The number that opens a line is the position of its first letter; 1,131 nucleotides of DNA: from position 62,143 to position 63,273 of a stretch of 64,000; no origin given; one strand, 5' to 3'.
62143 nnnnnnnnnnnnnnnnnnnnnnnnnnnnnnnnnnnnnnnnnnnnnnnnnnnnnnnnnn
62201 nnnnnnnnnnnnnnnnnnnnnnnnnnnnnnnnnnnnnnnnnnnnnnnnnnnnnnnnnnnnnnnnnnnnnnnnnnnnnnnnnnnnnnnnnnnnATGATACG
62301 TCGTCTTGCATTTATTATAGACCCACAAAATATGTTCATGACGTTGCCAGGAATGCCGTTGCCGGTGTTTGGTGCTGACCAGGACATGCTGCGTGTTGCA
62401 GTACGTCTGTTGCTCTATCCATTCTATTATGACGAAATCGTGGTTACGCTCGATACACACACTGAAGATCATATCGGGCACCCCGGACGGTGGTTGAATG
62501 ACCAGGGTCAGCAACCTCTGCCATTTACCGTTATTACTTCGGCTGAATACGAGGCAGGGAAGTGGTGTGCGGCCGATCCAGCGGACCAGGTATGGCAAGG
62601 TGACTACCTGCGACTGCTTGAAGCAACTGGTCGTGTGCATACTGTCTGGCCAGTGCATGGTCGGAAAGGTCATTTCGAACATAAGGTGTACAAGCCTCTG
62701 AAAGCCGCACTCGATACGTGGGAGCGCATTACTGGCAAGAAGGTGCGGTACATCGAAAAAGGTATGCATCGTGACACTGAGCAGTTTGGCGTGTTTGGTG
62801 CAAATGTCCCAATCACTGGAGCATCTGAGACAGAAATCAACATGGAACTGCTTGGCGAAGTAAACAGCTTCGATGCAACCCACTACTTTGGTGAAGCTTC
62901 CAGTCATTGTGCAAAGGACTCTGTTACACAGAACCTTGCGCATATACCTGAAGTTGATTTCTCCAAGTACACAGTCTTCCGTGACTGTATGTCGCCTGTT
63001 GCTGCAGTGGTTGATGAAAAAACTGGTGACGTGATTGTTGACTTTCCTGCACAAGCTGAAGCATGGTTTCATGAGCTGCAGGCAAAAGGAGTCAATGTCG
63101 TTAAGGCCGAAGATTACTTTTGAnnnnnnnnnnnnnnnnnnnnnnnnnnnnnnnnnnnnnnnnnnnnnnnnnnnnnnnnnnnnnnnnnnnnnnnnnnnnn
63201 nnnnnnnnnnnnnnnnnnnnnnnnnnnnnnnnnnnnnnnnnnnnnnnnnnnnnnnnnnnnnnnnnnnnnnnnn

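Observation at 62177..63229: A 91-nt GC-rich structured element present twice, upstream of pncA-like and pncB inside a NAD-salvage operon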

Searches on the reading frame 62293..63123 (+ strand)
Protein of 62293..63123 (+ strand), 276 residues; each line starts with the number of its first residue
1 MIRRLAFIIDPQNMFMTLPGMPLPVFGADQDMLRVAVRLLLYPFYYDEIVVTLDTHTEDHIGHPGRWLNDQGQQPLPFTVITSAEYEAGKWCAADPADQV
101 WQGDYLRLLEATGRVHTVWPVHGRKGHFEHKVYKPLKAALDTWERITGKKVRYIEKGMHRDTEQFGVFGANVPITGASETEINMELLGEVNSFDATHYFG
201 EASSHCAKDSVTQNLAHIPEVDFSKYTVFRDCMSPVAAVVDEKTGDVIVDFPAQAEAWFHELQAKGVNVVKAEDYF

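Call 8: search_protein_families(library=pfam, proteins=[window:62293-63123:+])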
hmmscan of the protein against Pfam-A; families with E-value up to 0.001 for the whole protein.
window:62293-63123:+ (276 aa): 0 families

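Call 11: find_homologous_proteins(query=window:62293-63123:+)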
Query window:62293-63123:+ (276 aa): 172 proteins with E <= 0.001 among 1543 candidates; the best 120 are listed.
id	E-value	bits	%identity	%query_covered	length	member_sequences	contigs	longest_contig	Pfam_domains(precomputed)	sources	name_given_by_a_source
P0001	5.5e-190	648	100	100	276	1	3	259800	-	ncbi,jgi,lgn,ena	-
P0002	3.4e-110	386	64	97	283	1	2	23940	-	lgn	-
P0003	6.8e-107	375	62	99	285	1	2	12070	-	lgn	-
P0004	4.7e-105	369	62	98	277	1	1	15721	-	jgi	-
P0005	2.4e-100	354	60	97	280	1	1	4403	-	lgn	-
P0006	2.1e-96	341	58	97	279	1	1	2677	-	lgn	-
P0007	2.4e-94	334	59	97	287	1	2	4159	-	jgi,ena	-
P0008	4.5e-92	327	57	98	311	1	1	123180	-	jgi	jgi:nicotinamidase-related amidase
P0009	1.6e-91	325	56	96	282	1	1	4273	-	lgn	-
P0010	1.8e-90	321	53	100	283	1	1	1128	-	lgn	-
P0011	3.0e-90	321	56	95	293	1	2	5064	-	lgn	-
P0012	5.8e-90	320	55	97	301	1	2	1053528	-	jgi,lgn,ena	-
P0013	7.8e-80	286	52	97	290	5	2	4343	-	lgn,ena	-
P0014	1.2e-77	279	50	97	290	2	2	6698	-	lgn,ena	-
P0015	2.9e-77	278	49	99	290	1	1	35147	-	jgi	jgi:nicotinamidase-related amidase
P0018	1.5e-72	263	49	97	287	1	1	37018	-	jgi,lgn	jgi:nicotinamidase-related amidase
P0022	2.0e-71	259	48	99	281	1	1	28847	-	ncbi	-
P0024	2.7e-69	252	47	97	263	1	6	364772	-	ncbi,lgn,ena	ncbi:MAG: hypothetical protein AAB388_03900 [Patescibacteria group bacterium]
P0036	7.5e-61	224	44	99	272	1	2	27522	-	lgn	-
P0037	1.0e-59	220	45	99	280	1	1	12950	-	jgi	jgi:nicotinamidase/pyrazinamidase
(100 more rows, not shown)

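Call 12: find_encoding_contigs(protein=window:62293-63123:+, flank=10000, max_places=10)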
Protein window:62293-63123:+ (276 aa): 5 contigs read that carry it; 3 places shown.
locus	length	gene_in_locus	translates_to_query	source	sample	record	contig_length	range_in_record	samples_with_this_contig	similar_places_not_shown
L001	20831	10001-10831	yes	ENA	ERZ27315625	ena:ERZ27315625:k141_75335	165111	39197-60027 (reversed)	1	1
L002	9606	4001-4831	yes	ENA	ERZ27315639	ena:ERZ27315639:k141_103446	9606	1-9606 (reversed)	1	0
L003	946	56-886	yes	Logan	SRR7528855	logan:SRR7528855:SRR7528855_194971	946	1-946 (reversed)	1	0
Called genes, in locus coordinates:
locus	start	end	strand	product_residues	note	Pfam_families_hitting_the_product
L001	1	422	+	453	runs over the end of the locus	PF00753:Lactamase_B, PF23023:Anti-Pycsar_Apyc1 (weak), PF12706:Lactamase_B_2 (weak), PF16661:Lactamase_B_6, PF10996:Beta-Casp, PF07521:RMMBL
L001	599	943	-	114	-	PF00453:Ribosomal_L20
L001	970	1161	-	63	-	PF01632:Ribosomal_L35p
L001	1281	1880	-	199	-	PF05198:IF3_N, PF00707:IF3_C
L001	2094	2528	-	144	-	-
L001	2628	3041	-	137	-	PF21549:PRDM2_PR (weak), PF00856:SET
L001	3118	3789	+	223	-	PF00293:NUDIX (weak), PF19368:WHD_AraR, PF21906:WHD_NrtR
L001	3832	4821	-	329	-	PF00156:Pribosyltran, PF00293:NUDIX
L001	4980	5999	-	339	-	PF13793:Pribosyltran_N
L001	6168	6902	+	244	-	PF08279:HTH_11 (weak), PF12840:HTH_20 (faint)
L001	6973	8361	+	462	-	PF13302:Acetyltransf_3, PF00583:Acetyltransf_1, PF01513:NAD_kinase, PF20143:NAD_kinase_C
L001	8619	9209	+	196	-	-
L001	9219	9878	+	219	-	PF01467:CTP_transf_like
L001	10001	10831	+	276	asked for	-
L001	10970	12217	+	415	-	PF17767:NAPRTase_N, PF04095:NAPRTase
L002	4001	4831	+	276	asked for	-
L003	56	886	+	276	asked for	-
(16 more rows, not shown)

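Call 14: find_encoding_contigs(protein=P0002, flank=6000, max_places=3)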
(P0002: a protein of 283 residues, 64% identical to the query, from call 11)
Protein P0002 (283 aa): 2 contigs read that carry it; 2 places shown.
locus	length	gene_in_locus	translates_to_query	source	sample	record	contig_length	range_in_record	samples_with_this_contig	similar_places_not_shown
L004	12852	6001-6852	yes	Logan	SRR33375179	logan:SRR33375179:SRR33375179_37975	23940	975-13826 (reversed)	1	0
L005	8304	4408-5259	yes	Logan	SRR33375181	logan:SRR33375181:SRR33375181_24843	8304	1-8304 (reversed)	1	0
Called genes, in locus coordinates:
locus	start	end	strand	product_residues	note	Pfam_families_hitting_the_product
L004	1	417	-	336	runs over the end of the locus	PF13793:Pribosyltran_N, PF00156:Pribosyltran, PF14572:Pribosyl_synth (weak)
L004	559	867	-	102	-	-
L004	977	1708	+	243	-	PF01978:TrmB (faint), PF24033:DUF7342 (faint)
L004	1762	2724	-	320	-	-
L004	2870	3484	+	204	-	PF13302:Acetyltransf_3, PF13420:Acetyltransf_4 (weak), PF00583:Acetyltransf_1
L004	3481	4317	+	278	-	PF01513:NAD_kinase, PF20143:NAD_kinase_C (weak)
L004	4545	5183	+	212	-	-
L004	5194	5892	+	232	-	PF01467:CTP_transf_like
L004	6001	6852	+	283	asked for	-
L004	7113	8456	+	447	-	PF17767:NAPRTase_N, PF04095:NAPRTase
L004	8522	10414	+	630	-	PF00795:CN_hydrolase, PF00733:Asn_synthase (faint), PF02540:NAD_synthase, PF06508:QueC (faint)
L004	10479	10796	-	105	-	-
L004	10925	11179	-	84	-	-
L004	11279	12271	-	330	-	PF03747:ADP_ribosyl_GH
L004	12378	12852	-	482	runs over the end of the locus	?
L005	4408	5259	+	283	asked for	-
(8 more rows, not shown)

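Call 15: find_encoding_contigs(protein=P0003, flank=6000, max_places=3)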
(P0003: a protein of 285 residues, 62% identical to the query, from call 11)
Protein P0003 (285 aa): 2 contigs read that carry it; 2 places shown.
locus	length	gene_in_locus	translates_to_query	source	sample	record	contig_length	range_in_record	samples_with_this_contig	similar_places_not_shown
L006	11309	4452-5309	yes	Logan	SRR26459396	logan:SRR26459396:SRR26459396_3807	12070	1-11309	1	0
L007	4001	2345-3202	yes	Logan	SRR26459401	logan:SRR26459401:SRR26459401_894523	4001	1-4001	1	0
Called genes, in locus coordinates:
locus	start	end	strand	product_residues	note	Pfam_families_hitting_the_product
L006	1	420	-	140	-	?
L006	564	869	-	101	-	-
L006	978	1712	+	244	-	-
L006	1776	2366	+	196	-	PF13302:Acetyltransf_3, PF00583:Acetyltransf_1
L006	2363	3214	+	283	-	PF01513:NAD_kinase, PF20143:NAD_kinase_C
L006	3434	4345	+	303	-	PF00293:NUDIX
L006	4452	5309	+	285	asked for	-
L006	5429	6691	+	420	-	PF17767:NAPRTase_N, PF04095:NAPRTase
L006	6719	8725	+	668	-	PF00795:CN_hydrolase, PF02540:NAD_synthase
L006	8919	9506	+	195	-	-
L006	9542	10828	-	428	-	-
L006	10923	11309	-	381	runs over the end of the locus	?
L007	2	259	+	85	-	?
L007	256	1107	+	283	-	PF01513:NAD_kinase, PF20143:NAD_kinase_C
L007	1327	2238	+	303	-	PF00293:NUDIX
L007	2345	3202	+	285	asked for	-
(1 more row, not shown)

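Call 16: find_encoding_contigs(protein=P0004, flank=6000, max_places=3)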
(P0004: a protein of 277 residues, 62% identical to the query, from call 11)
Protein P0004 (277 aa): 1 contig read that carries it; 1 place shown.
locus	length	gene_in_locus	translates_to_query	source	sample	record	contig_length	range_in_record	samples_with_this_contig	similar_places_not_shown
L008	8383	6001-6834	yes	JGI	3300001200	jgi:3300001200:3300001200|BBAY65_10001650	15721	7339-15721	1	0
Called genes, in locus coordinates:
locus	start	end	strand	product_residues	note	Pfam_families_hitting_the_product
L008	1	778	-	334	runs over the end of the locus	PF03747:ADP_ribosyl_GH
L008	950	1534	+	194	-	PF13302:Acetyltransf_3, PF13420:Acetyltransf_4, PF00583:Acetyltransf_1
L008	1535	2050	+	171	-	PF01513:NAD_kinase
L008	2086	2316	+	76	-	-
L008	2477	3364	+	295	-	-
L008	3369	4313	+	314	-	-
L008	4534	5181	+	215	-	-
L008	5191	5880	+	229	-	PF01467:CTP_transf_like (weak)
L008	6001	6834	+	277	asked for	-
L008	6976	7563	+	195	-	PF17767:NAPRTase_N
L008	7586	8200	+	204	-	PF04095:NAPRTase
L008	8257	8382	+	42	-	?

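Call 20: find_related_loci(query=A1, collection=genome_contigs, flank=8000)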
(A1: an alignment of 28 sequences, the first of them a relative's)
Query A1 (276 aa) in genome_contigs; peptide patterns used: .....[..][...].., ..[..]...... (x = any residue, [..] = any of these).
219 stretches matched a pattern; 1 encode a relative of the query (tblastn E <= 1e-3); 1 distinct loci.
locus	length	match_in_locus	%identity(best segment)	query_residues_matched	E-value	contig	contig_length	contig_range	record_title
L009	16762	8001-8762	47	8-274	1e-75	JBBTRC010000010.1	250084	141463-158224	MAG: Patescibacteria group bacterium isolate H41-bin044_1 H41_bin044_1_000000000010, whole genome shotgun sequence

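Call 21: find_encoding_contigs(protein=P0008, flank=10000, max_places=2)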
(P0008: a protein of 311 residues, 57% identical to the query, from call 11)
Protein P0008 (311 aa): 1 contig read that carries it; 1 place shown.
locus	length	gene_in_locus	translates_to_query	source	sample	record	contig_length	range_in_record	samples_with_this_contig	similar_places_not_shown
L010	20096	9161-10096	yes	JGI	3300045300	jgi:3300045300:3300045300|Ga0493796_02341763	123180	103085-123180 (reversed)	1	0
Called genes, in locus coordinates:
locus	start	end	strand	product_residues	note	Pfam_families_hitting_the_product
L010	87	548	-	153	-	-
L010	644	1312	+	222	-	PF00293:NUDIX (faint), PF19368:WHD_AraR, PF21906:WHD_NrtR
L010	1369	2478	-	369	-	PF00156:Pribosyltran, PF00293:NUDIX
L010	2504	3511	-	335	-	PF13793:Pribosyltran_N, PF00156:Pribosyltran, PF14572:Pribosyl_synth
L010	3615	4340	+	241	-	PF01978:TrmB (faint)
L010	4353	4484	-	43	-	-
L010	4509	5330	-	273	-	-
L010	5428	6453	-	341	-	PF03747:ADP_ribosyl_GH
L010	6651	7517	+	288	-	PF01513:NAD_kinase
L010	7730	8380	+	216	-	-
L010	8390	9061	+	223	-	PF01467:CTP_transf_like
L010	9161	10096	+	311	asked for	-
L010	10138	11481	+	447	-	PF17767:NAPRTase_N, PF04095:NAPRTase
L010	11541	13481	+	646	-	PF00795:CN_hydrolase, PF02540:NAD_synthase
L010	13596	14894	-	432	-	-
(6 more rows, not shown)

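Call 22: find_encoding_contigs(protein=P0012, flank=10000, max_places=2)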
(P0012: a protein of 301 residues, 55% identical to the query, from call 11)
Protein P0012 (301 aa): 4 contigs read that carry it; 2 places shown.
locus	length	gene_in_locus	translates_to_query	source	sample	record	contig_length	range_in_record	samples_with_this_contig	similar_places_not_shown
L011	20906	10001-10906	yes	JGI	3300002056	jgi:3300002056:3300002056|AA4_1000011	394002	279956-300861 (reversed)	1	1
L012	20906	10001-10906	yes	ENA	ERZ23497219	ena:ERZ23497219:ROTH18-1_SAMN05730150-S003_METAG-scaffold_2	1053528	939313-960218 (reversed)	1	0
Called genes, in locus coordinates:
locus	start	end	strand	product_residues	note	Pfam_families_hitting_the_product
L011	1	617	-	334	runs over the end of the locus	PF13793:Pribosyltran_N, PF00156:Pribosyltran, PF14572:Pribosyl_synth (weak)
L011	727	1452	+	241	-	PF01978:TrmB (weak)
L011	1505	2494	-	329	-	-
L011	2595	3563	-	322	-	-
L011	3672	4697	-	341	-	PF03747:ADP_ribosyl_GH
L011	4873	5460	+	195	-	PF13302:Acetyltransf_3, PF13420:Acetyltransf_4, PF00583:Acetyltransf_1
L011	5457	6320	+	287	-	PF01513:NAD_kinase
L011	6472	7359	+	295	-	PF01145:Band_7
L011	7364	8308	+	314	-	-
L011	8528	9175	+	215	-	-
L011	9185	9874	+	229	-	PF01467:CTP_transf_like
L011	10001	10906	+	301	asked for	-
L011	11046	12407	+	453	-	PF17767:NAPRTase_N, PF04095:NAPRTase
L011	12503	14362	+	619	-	PF00795:CN_hydrolase, PF02540:NAD_synthase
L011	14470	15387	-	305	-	-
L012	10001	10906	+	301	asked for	-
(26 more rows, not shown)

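Call 23: find_encoding_contigs(protein=P0015, flank=10000, max_places=2)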
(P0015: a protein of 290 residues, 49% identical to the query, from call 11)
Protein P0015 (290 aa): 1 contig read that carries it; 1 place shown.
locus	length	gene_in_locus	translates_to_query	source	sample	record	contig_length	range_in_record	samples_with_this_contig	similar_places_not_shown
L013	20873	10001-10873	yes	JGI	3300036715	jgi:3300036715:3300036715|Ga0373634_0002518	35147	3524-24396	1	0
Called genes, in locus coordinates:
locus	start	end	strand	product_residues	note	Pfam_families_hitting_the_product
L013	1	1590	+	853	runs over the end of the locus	PF10101:DUF2339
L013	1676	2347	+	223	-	PF00293:NUDIX, PF19368:WHD_AraR, PF21906:WHD_NrtR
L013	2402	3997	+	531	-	PF02390:Methyltransf_4 (weak), PF05175:MTS (weak), PF13489:Methyltransf_23 (weak), PF13847:Methyltransf_31, PF08241:Methyltransf_11, PF08242:Methyltransf_12, PF13649:Methyltransf_25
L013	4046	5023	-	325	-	PF00156:Pribosyltran, PF00293:NUDIX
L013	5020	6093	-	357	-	PF13793:Pribosyltran_N, PF00156:Pribosyltran, PF14572:Pribosyl_synth (weak)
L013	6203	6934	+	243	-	PF01978:TrmB (faint)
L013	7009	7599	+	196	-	PF13302:Acetyltransf_3, PF00583:Acetyltransf_1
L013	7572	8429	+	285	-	PF01513:NAD_kinase, PF20143:NAD_kinase_C (weak)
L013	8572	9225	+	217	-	-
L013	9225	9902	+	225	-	PF01467:CTP_transf_like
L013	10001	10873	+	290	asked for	-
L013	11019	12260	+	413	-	PF17767:NAPRTase_N, PF04095:NAPRTase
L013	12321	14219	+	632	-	PF00795:CN_hydrolase, PF06508:QueC (faint), PF02540:NAD_synthase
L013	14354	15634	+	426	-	-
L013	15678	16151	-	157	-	-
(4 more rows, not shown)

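Call 24: find_encoding_contigs(protein=P0024, flank=10000, max_places=2)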
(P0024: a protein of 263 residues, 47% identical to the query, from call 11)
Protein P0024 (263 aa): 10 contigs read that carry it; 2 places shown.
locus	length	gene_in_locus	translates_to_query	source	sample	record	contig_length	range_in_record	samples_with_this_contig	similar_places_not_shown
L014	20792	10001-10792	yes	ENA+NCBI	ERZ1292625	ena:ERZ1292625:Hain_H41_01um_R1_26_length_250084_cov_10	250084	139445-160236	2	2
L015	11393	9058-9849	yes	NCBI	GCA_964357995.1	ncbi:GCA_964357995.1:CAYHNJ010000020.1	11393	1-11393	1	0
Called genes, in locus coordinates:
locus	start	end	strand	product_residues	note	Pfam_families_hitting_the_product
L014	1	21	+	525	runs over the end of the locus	PF13567:DUF4131, PF03772:Competence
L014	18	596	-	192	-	PF00081:Sod_Fe_N (weak), PF02777:Sod_Fe_C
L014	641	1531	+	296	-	-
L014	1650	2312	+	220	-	-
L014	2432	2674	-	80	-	PF00830:Ribosomal_L28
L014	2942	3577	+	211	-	PF02163:Peptidase_M50 (weak)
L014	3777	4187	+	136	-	PF00164:Ribosom_S12_S23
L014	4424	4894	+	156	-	PF00177:Ribosomal_S7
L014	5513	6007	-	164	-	PF01928:CYTH (weak)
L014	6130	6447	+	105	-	-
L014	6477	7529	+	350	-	PF00723:Glyco_hydro_15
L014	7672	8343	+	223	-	PF00293:NUDIX (weak), PF19368:WHD_AraR, PF21906:WHD_NrtR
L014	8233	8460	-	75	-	-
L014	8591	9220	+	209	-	-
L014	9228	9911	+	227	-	PF01467:CTP_transf_like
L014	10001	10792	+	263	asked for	-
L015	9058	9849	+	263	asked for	-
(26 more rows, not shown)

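Call 27: find_encoding_contigs(protein=P0018, flank=10000, max_places=1)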
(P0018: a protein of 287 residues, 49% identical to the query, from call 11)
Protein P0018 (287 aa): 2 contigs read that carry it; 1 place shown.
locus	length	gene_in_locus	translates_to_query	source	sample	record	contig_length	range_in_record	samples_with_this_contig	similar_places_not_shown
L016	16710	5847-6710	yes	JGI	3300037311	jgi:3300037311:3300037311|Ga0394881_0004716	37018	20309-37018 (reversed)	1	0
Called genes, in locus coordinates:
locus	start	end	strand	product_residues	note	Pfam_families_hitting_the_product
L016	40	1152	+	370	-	PF00005:ABC_tran, PF02463:SMC_N (faint), PF13304:AAA_21 (weak), PF00005:ABC_tran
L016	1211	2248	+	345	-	PF03724:META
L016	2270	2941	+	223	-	PF19368:WHD_AraR, PF21906:WHD_NrtR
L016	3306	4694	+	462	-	PF13302:Acetyltransf_3, PF00583:Acetyltransf_1, PF13508:Acetyltransf_7 (weak), PF01513:NAD_kinase, PF20143:NAD_kinase_C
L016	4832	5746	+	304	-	PF00293:NUDIX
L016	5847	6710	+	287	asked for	-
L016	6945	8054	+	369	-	PF17767:NAPRTase_N, PF04095:NAPRTase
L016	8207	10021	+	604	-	PF00795:CN_hydrolase, PF02540:NAD_synthase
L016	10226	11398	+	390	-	-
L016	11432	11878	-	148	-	-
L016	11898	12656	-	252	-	-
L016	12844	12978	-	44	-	-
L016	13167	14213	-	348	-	PF03747:ADP_ribosyl_GH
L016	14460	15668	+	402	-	-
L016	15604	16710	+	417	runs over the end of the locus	-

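Call 28: find_encoding_contigs(protein=P0022, flank=10000, max_places=1)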
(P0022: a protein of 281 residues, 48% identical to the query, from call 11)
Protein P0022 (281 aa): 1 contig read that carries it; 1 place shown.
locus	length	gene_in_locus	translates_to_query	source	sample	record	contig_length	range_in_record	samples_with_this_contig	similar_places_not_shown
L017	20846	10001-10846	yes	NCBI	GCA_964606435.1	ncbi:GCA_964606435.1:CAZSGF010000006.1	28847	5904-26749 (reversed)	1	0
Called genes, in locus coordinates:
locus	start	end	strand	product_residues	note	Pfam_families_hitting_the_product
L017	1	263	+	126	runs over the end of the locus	-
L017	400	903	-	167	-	-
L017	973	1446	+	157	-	-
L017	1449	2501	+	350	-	PF00723:Glyco_hydro_15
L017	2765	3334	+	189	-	PF10648:Gmad2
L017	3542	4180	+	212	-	-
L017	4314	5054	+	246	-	-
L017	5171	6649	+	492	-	PF00005:ABC_tran, PF02463:SMC_N (faint), PF13175:AAA_15 (faint), PF13555:AAA_29 (faint), PF13304:AAA_21 (faint), PF13476:AAA_23 (faint), PF00005:ABC_tran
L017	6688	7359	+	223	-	PF00293:NUDIX (weak), PF19368:WHD_AraR, PF21906:WHD_NrtR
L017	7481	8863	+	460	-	PF13302:Acetyltransf_3, PF13420:Acetyltransf_4 (faint), PF00583:Acetyltransf_1, PF13508:Acetyltransf_7 (weak), PF01513:NAD_kinase, PF20143:NAD_kinase_C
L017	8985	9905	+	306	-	PF00293:NUDIX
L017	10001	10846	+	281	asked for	-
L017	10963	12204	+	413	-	PF17767:NAPRTase_N, PF04095:NAPRTase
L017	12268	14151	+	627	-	PF00795:CN_hydrolase, PF02540:NAD_synthase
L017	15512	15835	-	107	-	-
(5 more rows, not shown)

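Call 29: find_encoding_contigs(protein=P0036, flank=10000, max_places=1)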
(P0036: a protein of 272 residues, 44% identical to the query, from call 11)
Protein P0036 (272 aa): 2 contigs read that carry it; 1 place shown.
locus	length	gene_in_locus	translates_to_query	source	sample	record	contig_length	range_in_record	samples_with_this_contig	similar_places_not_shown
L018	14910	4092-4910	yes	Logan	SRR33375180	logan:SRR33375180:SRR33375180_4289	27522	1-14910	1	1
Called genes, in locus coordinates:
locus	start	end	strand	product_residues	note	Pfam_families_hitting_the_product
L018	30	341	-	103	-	-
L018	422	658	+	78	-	-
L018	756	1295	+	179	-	-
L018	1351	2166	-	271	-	PF00248:Aldo_ket_red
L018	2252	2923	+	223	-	PF19368:WHD_AraR, PF21906:WHD_NrtR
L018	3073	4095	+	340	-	PF00293:NUDIX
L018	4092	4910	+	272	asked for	-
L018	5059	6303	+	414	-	PF17767:NAPRTase_N, PF04095:NAPRTase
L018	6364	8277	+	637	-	PF00795:CN_hydrolase, PF02540:NAD_synthase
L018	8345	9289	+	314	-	PF03747:ADP_ribosyl_GH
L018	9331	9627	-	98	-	-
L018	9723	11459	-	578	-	-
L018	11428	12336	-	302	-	PF13672:PP2C_2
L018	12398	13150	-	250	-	-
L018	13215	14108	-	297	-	-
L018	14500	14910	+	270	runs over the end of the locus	-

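Call 30: find_encoding_contigs(protein=P0037, flank=10000, max_places=1)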
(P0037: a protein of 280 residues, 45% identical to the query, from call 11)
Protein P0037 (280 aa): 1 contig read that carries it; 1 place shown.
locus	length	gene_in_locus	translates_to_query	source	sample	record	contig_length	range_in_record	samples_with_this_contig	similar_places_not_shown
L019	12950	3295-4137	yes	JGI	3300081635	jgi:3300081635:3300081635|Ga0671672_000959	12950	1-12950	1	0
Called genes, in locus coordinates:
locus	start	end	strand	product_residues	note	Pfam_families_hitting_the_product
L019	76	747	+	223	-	PF19368:WHD_AraR, PF21906:WHD_NrtR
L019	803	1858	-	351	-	PF13793:Pribosyltran_N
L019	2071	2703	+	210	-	-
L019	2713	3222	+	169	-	-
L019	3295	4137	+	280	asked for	-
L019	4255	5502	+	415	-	PF17767:NAPRTase_N, PF04095:NAPRTase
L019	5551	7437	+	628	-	PF00795:CN_hydrolase, PF02540:NAD_synthase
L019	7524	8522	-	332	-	PF03747:ADP_ribosyl_GH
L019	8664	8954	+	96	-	PF01541:GIY-YIG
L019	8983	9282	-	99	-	PF18910:DUF5665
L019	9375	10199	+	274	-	-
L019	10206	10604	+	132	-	PF08922:DUF1905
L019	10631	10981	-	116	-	PF04828:GFA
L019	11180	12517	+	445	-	PF02812:ELFV_dehydrog_N, PF00208:ELFV_dehydrog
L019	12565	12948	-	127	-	?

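Call 72: list_cluster_members(proteins=[P0001])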
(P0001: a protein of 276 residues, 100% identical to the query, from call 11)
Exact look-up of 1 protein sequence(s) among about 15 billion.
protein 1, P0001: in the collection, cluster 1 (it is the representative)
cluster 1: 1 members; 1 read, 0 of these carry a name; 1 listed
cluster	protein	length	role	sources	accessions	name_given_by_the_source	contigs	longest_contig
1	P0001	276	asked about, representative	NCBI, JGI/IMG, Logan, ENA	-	-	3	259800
